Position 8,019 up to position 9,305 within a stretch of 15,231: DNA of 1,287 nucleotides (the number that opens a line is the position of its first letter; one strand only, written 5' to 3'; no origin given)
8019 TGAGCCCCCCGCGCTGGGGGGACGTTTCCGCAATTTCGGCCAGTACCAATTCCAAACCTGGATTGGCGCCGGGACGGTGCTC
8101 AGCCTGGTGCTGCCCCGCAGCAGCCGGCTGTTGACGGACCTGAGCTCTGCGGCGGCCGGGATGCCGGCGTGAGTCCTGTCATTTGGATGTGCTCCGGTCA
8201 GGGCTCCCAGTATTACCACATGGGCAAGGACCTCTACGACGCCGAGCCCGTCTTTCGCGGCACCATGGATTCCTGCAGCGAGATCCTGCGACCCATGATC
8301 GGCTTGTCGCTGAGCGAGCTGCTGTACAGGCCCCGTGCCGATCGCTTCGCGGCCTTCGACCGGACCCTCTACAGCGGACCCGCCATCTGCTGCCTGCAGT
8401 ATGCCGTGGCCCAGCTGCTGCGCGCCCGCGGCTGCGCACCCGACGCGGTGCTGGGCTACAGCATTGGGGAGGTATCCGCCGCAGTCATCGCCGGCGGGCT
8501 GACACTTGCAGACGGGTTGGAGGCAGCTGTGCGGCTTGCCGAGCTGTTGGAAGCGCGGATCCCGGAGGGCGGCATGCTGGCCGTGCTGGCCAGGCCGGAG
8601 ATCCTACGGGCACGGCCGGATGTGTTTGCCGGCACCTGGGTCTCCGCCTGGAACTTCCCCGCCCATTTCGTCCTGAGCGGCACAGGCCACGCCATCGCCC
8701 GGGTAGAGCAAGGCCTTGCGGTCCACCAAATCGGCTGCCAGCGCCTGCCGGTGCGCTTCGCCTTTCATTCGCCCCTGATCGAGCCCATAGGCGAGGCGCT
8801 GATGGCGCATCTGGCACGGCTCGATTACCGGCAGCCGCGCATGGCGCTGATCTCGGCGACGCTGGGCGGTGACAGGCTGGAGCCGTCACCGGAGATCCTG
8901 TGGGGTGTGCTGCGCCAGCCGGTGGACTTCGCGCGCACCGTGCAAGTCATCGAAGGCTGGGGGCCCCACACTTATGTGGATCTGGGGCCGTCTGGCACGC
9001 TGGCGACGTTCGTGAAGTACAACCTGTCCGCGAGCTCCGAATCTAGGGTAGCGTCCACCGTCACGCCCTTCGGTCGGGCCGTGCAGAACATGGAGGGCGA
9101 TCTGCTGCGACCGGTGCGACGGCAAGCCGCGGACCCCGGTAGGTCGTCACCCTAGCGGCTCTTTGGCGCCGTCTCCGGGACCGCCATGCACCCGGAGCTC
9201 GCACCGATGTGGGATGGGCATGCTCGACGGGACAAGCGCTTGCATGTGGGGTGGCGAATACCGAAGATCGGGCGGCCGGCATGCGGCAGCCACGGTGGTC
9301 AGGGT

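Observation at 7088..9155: Orphan, translationally coupled AT-remnant / PPTase / acyltransferase operon with no ACP, KS or NRPS partner in 15 kb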

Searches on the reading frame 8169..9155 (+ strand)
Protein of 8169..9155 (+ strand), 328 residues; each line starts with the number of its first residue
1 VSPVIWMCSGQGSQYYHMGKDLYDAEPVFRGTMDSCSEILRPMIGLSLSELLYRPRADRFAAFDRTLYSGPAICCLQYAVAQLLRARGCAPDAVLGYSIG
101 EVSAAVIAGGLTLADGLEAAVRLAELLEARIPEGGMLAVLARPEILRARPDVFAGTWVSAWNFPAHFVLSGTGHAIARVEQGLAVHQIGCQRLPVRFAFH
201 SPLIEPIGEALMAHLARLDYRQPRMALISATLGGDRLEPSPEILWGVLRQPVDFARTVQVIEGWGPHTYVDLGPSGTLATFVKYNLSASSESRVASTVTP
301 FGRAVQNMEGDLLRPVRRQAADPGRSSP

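Call 4: search_protein_families(library=pfam, proteins=[window:8169-9155:+], max_evalue=0.01)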
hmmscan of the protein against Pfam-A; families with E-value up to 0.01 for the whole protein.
window:8169-9155:+ (328 aa): 1 family
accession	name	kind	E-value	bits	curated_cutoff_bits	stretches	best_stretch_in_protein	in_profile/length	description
PF00698.26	Acyl_transf_1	-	5.6e-47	161.2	32.7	1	6-305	2-298/319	Acyl transferase domain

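Call 5: search_protein_families(library=ncbifam, proteins=[window:8169-9155:+], max_evalue=0.01)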
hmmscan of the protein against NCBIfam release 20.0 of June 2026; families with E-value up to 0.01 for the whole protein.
window:8169-9155:+ (328 aa): 8 families
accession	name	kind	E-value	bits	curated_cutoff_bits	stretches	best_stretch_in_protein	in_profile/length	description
NF045894.1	PKS_plus_SDR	equivalog_domain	3.1e-59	200.7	1740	1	4-293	532-820/1515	type I polyketide synthase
TIGR03131.1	malonate_mdcH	equivalog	6.5e-32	111.1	297.9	1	4-284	1-274/297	malonate decarboxylase subunit epsilon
NF041183.1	Pks2_ls1_myc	equivalog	2e-30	104.5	2400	1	5-284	534-812/2086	sulfolipid-1 biosynthesis phthioceranic/hydroxyphthioceranic acid synthase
TIGR00128.1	fabD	equivalog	5e-29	101.7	260.9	1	6-282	5-283/290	ACP S-malonyltransferase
NF040607.1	mycolic_Pks13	equivalog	2.5e-25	88.2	2100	1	4-276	665-944/1680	polyketide synthase Pks13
NF037941.1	PKS_NbtC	equivalog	5.8e-25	87.4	1150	1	6-298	99-397/1027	nocobactin polyketide synthase NbtC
NF037940.1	PKS_MbtD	equivalog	6e-20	70.9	1150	1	6-279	94-367/978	mycobactin polyketide synthase MbtD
TIGR02813.1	omega_3_PfaA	subfamily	8.8e-16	55.8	1010.1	1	4-300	581-894/2582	polyketide-type polyunsaturated fatty acid synthase PfaA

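Call 8: find_encoding_contigs(protein=window:8169-9155:+, flank=10000, max_places=6)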
Protein window:8169-9155:+ (328 aa): no gene with exactly this product is on record in the collection.

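Call 9: find_homologous_proteins(query=window:8169-9155:+)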
Query window:8169-9155:+ (328 aa): 1046 proteins with E <= 0.001 among 8000 candidates; the best 120 are listed.
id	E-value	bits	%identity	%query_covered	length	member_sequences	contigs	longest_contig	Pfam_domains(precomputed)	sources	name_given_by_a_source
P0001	8.1e-212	720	100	98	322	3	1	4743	PF00698.27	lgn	-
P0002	6.3e-140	484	69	98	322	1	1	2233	PF00698.27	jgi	jgi:bacillaene synthase trans-acting acyltransferase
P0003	2.3e-110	387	55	96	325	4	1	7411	PF00698.27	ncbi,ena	-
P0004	6.3e-108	379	57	97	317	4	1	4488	PF00698.27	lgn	-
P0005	2.6e-100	354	55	95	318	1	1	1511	PF00698.27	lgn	-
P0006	2.5e-99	351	55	92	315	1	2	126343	PF00698.27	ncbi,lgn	-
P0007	8.5e-99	349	55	93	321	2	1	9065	PF00698.27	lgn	-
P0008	4.0e-97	343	50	94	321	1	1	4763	PF00698.27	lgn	-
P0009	4.3e-97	343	54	94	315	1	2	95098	PF00698.27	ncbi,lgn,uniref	ncbi:MAG: acyltransferase domain-containing protein [Tistlia sp.]|uniref:acyltransferase domain-cont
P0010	3.2e-96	341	54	94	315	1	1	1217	PF00698.27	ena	-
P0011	5.8e-95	336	52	94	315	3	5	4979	PF00698.27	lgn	-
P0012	7.4e-95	336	54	94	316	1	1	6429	PF00698.27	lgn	-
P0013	7.3e-93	329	52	99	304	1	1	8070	PF00698.27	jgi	jgi:bacillaene synthase trans-acting acyltransferase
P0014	5.4e-90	320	53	94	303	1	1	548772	PF00698.27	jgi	jgi:bacillaene synthase trans-acting acyltransferase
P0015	5.5e-90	320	51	94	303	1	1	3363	PF00698.27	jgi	jgi:bacillaene synthase trans-acting acyltransferase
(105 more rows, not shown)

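Call 10: find_encoding_contigs(protein=P0001, flank=10000, max_places=4)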
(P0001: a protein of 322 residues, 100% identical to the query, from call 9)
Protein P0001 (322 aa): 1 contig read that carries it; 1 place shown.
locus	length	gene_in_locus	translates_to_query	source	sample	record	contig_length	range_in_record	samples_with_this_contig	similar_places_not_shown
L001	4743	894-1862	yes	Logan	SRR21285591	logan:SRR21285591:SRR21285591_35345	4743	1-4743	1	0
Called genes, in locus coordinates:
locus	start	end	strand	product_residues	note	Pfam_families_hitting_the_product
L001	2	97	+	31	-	?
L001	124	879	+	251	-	PF01648:ACPS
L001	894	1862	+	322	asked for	PF00698:Acyl_transf_1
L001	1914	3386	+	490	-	PF01145:Band_7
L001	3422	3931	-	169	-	PF08534:Redoxin, PF00578:AhpC-TSA, PF00085:Thioredoxin, PF13098:Thioredoxin_2 (weak), PF13905:Thioredoxin_8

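Call 11: find_encoding_contigs(protein=P0006, flank=10000, max_places=3)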
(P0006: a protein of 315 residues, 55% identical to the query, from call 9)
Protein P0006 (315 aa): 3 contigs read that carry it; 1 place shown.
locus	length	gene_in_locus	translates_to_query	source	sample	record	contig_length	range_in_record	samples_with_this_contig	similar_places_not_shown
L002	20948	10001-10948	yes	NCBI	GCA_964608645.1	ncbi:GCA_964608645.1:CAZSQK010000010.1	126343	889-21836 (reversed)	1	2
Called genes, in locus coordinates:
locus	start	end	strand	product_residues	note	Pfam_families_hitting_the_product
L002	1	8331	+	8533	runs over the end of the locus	-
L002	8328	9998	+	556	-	PF00005:ABC_tran, PF02463:SMC_N, PF13304:AAA_21 (weak)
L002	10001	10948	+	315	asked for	PF00698:Acyl_transf_1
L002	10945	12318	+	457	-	PF03060:NMO (weak), PF21607:FabD_helical_ins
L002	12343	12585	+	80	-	PF00550:PP-binding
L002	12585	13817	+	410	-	PF01154:HMG_CoA_synt_N, PF08540:HMG_CoA_synt_C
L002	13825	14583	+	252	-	PF00378:ECH_1, PF16113:ECH_2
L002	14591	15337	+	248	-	PF00378:ECH_1, PF16113:ECH_2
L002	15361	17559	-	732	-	-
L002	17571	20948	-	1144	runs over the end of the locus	-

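Call 12: find_encoding_contigs(protein=P0009, flank=10000, max_places=3)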
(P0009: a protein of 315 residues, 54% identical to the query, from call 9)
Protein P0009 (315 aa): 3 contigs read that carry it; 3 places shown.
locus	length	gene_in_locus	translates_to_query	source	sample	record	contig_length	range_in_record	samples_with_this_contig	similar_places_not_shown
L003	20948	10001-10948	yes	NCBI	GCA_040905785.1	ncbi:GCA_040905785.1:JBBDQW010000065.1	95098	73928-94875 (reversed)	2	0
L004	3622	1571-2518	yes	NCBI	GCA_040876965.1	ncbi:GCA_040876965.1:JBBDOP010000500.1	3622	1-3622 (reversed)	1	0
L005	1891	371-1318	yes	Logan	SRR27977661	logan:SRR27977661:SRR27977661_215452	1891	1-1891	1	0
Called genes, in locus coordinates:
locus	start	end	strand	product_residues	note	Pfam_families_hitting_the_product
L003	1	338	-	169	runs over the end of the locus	PF07331:TctB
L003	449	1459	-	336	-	PF03401:TctC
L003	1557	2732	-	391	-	PF06187:DUF993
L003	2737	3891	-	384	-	PF01408:GFO_IDH_MocA, PF02894:GFO_IDH_MocA_C, PF22725:GFO_IDH_MocA_C3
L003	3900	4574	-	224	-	PF00005:ABC_tran, PF13604:AAA_30 (faint), PF13304:AAA_21 (faint)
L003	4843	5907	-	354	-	PF00701:DHDPS (weak)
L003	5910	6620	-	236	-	PF00440:TetR_N, PF17938:TetR_C_29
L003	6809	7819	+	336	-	PF09084:NMT1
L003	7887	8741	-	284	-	PF00583:Acetyltransf_1, PF13508:Acetyltransf_7 (weak), PF18014:Acetyltransf_18 (weak)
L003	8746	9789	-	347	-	PF01370:Epimerase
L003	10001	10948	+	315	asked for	PF00698:Acyl_transf_1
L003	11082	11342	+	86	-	PF13560:HTH_31 (weak), PF01381:HTH_3 (weak)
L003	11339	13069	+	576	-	PF00916:Sulfate_transp, PF01740:STAS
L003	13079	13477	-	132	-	PF06170:DUF983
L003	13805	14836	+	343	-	PF01638:HxlR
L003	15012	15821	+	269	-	PF00378:ECH_1, PF16113:ECH_2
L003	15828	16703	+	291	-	PF00941:FAD_binding_5, PF03450:CO_deh_flav_C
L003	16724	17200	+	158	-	PF00111:Fer2, PF13085:Fer2_3 (weak), PF01799:Fer2_2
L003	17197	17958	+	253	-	PF00753:Lactamase_B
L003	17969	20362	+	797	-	PF01315:Ald_Xan_dh_C, PF02738:MoCoBD_1, PF20256:MoCoBD_2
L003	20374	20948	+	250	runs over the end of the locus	PF00106:adh_short, PF08659:KR, PF13561:adh_short_C2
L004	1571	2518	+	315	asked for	PF00698:Acyl_transf_1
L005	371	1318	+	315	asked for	PF00698:Acyl_transf_1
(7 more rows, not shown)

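Call 13: search_solved_structures(query=window:8169-9155:+, max_evalue=1e-10, show_alignments=2)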
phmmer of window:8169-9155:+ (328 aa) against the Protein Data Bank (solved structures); distinct sequences matched with E-value up to 1e-10: 96 (the best 60 are shown).
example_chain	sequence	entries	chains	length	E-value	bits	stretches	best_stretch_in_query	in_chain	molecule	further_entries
8avz_A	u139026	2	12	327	1.5e-62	215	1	2-309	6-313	Polyketide biosynthesis acyltransferase homolog PksD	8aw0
4mz0_A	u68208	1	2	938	5.8e-37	130.9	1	6-278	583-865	CurL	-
6iyo_A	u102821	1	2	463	3.8e-35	125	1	6-286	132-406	Type I modular polyketide synthase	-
11sz_A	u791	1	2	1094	9.5e-34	120.3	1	7-296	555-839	6-deoxyerythronolide-B synthase, Erythronolide synthase EryA2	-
4qbu_A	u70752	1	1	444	7.4e-33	117.4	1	5-303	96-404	ZmaA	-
8ee0_A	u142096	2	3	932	1.8e-31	112.9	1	5-297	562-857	6-deoxyerythronolide B synthase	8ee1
6l3m_A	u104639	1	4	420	3.1e-30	108.8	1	4-297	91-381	Polyketide synthase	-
6l3n_A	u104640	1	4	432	3.3e-30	108.7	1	4-297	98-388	polyketide synthase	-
6j0u_A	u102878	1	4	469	4.1e-30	108.4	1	4-297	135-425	Type 1 modular polyketide synthase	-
9iyw_A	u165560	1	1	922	4.9e-30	108.2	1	6-287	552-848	Polyketide synthase,GfsA KSQ-AncAT chimeric protein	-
8xjy_A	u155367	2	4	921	8.2e-30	107.4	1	7-282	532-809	Polyketide synthase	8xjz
8xju_A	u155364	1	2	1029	1.2e-29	106.8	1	7-282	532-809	Polyketide synthase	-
3im8_A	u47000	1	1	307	1.6e-29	106.5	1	4-284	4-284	Malonyl acyl carrier protein transacylase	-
4rl1_A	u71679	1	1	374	1.7e-28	103.1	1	4-279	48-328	Type I polyketide synthase AVES 1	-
8g4u_A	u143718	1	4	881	1.9e-28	102.9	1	4-283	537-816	EryAIII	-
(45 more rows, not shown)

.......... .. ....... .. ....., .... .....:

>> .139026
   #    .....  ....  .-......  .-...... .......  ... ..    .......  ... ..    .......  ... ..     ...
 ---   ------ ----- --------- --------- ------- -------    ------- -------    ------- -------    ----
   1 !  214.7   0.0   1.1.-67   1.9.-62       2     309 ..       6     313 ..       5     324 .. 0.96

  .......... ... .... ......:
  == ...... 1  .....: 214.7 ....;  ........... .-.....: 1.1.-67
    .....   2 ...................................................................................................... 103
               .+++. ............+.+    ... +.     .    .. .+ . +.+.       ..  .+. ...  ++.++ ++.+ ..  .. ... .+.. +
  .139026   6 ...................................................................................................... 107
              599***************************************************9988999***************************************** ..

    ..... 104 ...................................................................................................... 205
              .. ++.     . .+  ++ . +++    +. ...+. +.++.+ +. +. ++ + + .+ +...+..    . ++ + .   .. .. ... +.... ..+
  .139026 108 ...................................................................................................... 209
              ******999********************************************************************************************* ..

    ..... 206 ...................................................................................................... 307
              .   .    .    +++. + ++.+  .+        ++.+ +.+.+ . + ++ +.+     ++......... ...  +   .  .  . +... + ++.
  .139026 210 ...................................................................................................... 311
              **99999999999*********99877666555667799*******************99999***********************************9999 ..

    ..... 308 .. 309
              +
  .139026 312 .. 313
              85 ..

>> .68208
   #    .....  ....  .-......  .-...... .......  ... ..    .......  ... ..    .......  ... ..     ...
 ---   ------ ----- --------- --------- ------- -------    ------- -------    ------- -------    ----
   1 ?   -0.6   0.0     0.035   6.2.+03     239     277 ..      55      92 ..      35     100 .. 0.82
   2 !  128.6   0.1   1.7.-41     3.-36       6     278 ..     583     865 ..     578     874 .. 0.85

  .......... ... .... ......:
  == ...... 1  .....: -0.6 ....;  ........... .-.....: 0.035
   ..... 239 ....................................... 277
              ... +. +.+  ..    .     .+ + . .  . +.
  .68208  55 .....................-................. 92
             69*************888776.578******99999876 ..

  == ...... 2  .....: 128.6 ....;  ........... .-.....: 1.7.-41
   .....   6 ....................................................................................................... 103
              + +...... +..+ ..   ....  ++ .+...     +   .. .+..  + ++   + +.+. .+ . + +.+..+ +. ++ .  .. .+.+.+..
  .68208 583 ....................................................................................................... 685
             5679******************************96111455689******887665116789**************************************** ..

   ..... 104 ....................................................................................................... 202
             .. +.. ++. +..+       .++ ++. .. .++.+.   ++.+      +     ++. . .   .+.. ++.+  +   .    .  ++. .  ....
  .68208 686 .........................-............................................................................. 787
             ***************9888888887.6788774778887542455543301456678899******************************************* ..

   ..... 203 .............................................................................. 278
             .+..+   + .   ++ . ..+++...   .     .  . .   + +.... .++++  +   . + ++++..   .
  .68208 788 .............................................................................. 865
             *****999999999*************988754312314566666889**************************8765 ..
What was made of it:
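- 8169..9155 (+): AT-fold acyl hydrolase (AH, PksD/PedC clade), intact. It belongs to a variant-pocket subclade with Gly70 and Leu123 in place of PksD His71 and Gln124. Best PDB hit is PksD 8avz at E 1.5e-62 and 215 bits, with the next hit at 131 bits (call 13).
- On Trans-AT PKS acyl hydrolase (AH; PksD/PedC clade): PksD 8avz at 215 bits against 131 for the best AT domain and about 61 for E. coli FabD (call 13).
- On Housekeeping FabD (malonyl-CoA:ACP transacylase): For 8169-9155: 101.7 bits against a cut-off of 260.9, GYS in place of GHS, and Leu at the Arg position (calls 5, 13).
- Tried and rejected: The FabD hypothesis for 8169-9155 was rejected (calls 5, 13).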

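Call 23: find_encoding_contigs(protein=P0003, flank=10000, max_places=2)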
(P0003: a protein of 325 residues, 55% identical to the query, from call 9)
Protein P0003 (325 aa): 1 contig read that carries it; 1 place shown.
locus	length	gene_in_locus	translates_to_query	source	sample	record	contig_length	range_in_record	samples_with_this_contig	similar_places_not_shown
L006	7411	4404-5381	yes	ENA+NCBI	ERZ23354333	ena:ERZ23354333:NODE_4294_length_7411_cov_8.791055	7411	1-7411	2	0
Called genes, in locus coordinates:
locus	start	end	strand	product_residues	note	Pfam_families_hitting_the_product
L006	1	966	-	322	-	?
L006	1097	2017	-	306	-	PF01261:AP_endonuc_2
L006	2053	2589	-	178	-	PF05128:DUF697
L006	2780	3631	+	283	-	PF00698:Acyl_transf_1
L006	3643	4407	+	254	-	PF17837:4PPT_N (weak), PF01648:ACPS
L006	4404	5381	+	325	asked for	PF00698:Acyl_transf_1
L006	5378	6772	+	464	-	PF03060:NMO, PF21607:FabD_helical_ins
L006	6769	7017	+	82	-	PF00550:PP-binding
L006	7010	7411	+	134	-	?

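Call 24: find_encoding_contigs(protein=P0014, flank=10000, max_places=2)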
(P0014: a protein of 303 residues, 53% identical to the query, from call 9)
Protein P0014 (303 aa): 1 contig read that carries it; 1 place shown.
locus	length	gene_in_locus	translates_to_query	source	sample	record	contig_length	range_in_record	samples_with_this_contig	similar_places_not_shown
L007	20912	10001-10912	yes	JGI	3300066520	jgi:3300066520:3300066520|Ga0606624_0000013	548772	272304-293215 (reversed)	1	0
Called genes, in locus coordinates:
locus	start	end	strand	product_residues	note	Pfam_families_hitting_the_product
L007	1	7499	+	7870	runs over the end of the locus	PF00109:ketoacyl-synt, PF02801:Ketoacyl-synt_C, PF16197:KAsynt_C_assoc, PF22336:RhiE-like_linker, PF22621:CurL-like_PKS_C, PF14765:PS-DH, PF21089:PKS_DH_N, PF21394:Beta-ketacyl_N, +49 more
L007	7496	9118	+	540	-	PF00005:ABC_tran, PF02463:SMC_N (weak), PF13304:AAA_21 (weak)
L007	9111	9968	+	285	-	PF00698:Acyl_transf_1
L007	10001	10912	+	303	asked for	PF00698:Acyl_transf_1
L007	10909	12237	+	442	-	PF03060:NMO, PF21607:FabD_helical_ins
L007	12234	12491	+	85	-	PF00550:PP-binding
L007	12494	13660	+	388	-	PF00109:ketoacyl-synt, PF02801:Ketoacyl-synt_C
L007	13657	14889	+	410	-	PF01154:HMG_CoA_synt_N, PF08540:HMG_CoA_synt_C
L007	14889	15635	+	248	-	PF00378:ECH_1, PF16113:ECH_2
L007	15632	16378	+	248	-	PF00378:ECH_1, PF16113:ECH_2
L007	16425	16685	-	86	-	PF04226:Transgly_assoc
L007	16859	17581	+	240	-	PF01464:SLT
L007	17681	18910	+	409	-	PF01011:PQQ (faint), PF13360:PQQ_2, PF13570:Beta-prop_ACSF4, PF25293:Beta-prop_EMC1_N (faint), PF13360:PQQ_2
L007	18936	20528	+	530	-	PF02776:TPP_enzyme_N, PF00205:TPP_enzyme_M, PF02775:TPP_enzyme_C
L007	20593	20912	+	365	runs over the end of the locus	PF00724:Oxidored_FMN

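Call 25: find_encoding_contigs(protein=P0007, flank=10000, max_places=2)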
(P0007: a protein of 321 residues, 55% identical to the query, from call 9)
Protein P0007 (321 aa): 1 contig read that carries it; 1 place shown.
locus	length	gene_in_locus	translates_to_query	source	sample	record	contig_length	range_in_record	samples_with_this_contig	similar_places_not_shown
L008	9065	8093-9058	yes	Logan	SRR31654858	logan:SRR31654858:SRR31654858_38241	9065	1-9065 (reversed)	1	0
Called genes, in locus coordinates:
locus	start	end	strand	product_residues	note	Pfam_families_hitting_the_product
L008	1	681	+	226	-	?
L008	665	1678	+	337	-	PF02653:BPD_transp_2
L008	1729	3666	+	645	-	PF25837:Apionate_lact_N, PF25838:Apionate_lact_M, PF25839:Apionate_lact_C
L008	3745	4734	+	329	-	PF01073:3Beta_HSD, PF01370:Epimerase, PF04321:RmlD_sub_bind, PF16363:GDP_Man_Dehyd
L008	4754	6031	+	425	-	PF07005:SBD_N, PF17042:NBD_C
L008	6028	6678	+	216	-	PF00596:Aldolase_II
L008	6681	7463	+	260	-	PF01261:AP_endonuc_2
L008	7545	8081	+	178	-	PF05128:DUF697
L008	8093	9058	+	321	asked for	PF00698:Acyl_transf_1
